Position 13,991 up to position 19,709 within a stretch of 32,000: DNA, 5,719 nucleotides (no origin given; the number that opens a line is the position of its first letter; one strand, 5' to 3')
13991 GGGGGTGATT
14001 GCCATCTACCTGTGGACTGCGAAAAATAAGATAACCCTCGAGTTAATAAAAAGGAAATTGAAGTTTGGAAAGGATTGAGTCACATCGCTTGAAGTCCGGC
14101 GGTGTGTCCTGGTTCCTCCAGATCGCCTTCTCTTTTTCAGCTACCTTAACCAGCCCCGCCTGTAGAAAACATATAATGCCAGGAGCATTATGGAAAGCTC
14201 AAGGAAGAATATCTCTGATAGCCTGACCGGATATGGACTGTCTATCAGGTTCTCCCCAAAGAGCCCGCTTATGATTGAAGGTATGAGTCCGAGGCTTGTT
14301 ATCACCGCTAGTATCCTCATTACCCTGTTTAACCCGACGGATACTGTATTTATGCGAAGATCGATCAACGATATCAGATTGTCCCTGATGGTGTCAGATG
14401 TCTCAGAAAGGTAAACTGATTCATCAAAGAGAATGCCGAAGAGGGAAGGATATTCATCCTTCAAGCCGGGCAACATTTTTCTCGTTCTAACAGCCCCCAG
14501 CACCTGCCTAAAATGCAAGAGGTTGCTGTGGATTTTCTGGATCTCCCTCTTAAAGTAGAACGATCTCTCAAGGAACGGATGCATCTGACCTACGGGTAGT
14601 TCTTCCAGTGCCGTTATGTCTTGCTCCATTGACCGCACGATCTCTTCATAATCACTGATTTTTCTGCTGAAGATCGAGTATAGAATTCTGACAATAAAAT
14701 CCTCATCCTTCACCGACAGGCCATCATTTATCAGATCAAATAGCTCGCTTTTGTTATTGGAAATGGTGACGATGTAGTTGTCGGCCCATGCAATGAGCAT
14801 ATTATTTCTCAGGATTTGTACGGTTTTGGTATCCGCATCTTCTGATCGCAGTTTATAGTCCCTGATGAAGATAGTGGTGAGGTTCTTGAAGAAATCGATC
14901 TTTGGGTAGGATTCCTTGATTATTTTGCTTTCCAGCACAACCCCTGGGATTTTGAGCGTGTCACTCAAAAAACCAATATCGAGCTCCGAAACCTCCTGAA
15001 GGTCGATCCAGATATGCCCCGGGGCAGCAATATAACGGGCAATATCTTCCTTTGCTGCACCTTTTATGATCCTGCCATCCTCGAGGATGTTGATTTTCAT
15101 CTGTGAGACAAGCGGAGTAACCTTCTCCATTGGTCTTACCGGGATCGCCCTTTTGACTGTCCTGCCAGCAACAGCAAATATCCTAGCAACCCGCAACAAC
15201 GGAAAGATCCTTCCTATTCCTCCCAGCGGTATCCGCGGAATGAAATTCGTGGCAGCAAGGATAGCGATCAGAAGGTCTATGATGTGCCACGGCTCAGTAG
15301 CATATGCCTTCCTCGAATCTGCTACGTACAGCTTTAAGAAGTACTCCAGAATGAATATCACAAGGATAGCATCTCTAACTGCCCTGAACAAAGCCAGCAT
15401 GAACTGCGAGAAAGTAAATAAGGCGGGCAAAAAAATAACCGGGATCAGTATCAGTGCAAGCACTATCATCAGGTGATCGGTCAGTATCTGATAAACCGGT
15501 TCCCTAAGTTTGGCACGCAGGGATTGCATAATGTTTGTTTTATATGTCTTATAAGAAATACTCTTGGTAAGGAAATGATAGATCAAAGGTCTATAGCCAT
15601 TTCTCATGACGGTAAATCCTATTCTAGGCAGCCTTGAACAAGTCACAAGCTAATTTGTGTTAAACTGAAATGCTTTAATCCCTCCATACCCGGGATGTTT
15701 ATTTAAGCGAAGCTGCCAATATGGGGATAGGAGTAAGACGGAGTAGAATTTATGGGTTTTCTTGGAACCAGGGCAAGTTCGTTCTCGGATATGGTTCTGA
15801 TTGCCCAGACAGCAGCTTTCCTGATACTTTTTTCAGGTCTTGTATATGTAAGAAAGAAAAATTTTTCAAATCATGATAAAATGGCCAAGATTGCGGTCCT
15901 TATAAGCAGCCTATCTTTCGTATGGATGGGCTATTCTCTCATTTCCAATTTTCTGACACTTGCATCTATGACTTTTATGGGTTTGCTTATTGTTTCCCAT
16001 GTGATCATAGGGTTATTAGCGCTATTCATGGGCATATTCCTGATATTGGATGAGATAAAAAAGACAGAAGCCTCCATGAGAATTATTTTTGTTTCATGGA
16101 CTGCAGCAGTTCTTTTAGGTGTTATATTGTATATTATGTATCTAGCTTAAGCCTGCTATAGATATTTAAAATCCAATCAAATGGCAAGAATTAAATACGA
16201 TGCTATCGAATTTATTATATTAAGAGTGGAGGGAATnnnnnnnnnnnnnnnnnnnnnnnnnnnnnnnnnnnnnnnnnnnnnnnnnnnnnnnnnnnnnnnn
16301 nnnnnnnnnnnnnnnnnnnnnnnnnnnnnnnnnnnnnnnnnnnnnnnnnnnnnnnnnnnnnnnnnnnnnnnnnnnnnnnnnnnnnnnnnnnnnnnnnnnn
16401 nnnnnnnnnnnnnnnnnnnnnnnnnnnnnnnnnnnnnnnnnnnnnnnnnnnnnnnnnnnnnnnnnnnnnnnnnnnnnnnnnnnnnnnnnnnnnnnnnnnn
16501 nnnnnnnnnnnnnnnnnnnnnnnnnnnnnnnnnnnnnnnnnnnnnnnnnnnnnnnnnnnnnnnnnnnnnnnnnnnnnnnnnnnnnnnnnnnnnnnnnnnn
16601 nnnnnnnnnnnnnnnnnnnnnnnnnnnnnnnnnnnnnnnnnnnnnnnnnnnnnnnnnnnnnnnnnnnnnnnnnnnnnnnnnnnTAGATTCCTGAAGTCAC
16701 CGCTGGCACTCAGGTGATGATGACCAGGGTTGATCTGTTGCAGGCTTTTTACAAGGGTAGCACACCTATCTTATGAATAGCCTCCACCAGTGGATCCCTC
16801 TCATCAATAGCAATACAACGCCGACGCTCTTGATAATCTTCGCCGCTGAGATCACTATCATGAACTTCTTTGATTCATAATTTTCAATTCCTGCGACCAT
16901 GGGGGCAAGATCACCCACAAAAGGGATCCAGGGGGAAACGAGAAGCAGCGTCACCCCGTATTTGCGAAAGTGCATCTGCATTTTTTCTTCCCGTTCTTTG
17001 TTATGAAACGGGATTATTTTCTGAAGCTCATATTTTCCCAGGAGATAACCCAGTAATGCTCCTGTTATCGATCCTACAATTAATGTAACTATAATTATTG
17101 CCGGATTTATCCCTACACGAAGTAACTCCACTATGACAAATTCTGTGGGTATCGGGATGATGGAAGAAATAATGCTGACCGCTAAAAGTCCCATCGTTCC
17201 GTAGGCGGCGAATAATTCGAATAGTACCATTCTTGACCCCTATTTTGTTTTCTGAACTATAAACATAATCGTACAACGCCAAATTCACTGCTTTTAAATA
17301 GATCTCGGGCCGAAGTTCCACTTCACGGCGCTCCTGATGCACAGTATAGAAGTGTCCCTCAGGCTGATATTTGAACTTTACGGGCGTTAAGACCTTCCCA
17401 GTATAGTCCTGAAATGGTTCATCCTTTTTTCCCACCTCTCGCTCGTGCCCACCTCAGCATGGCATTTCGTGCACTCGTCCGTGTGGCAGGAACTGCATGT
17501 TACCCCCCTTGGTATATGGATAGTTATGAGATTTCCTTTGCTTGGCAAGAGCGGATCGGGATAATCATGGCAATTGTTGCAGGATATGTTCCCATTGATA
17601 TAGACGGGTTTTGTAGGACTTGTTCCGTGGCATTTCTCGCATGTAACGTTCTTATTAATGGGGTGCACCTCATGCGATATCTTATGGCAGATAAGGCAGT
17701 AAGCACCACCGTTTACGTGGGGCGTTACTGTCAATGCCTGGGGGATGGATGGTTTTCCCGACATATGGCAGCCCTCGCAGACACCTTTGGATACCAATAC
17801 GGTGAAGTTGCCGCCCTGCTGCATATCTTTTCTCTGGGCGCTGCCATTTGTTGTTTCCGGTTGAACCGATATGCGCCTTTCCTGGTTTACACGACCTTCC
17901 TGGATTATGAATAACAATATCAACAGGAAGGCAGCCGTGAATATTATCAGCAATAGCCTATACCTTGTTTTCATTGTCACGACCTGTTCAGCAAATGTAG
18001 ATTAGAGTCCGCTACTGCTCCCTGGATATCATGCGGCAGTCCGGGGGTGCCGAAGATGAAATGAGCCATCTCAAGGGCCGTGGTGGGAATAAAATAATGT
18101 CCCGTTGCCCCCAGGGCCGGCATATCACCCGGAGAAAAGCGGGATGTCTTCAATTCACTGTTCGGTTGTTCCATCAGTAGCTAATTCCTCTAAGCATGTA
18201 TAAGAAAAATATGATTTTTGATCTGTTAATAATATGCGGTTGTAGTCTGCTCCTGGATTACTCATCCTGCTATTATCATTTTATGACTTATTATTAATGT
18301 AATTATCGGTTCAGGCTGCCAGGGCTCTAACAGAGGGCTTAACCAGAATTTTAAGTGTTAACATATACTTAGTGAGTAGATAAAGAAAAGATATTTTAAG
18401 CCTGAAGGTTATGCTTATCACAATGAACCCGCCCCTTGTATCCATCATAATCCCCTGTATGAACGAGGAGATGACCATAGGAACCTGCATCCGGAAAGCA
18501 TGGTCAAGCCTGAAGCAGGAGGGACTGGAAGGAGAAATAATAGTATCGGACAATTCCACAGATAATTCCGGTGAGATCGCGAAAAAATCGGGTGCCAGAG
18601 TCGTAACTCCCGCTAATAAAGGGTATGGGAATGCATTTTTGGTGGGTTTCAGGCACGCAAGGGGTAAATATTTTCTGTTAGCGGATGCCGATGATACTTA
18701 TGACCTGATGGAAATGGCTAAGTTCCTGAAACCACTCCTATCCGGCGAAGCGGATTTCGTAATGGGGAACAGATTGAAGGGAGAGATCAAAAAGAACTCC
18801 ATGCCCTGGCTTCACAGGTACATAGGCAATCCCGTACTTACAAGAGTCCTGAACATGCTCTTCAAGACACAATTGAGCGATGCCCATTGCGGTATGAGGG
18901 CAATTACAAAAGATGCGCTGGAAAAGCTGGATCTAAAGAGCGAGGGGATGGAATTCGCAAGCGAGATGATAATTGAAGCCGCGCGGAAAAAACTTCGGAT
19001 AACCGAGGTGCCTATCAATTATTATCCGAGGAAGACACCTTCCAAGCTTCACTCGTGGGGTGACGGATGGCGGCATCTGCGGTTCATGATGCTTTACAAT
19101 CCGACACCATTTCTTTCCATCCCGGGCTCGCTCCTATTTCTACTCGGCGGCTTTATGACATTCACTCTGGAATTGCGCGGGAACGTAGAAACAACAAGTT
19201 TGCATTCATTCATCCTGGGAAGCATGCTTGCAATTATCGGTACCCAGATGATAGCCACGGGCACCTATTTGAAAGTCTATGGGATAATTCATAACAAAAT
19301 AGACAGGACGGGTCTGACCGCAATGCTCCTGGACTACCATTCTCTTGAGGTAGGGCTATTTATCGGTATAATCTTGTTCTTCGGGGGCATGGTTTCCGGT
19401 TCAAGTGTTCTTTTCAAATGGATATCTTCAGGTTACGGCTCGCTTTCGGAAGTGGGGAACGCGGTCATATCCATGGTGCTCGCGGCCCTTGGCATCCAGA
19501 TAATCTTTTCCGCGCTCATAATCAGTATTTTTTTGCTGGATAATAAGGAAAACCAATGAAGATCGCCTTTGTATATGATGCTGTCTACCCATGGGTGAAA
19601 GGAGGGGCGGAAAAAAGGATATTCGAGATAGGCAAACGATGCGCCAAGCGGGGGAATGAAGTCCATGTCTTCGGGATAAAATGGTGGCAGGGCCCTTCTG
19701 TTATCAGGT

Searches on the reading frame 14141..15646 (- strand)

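Call 55: search_protein_families(library=pfam, proteins=[window:14141-15646:-], max_evalue=0.001)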
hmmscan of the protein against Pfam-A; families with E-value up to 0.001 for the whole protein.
window:14141-15646:- (501 aa): 2 families
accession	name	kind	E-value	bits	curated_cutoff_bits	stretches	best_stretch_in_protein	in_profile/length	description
PF01544.23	CorA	-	3.9e-33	115.4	27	1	210-494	3-288/292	CorA-like Mg2+ transporter protein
PF00520.37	Ion_trans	-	3.5e-10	39.9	25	1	60-163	6-112/241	Ion transport protein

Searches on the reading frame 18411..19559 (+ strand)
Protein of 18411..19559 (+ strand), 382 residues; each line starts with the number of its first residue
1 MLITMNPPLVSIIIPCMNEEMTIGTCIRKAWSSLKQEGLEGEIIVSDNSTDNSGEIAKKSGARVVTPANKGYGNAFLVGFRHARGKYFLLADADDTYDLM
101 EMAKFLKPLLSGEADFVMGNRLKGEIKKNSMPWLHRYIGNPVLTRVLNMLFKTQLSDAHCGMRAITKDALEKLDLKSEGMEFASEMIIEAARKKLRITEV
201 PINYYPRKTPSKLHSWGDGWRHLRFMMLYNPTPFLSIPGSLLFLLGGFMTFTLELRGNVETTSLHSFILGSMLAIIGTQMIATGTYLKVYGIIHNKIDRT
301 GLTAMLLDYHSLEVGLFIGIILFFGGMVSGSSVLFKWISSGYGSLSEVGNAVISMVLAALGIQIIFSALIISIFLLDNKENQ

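Call 55: search_protein_families(library=pfam, proteins=[window:18411-19559:+], max_evalue=0.001)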
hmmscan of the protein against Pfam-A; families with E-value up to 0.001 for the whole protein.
window:18411-19559:+ (382 aa): 1 family
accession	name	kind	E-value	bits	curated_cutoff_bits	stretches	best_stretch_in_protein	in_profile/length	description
PF00535.33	Glycos_transf_2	-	2.5e-26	93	23.3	1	11-173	1-167/168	Glycosyl transferase family 2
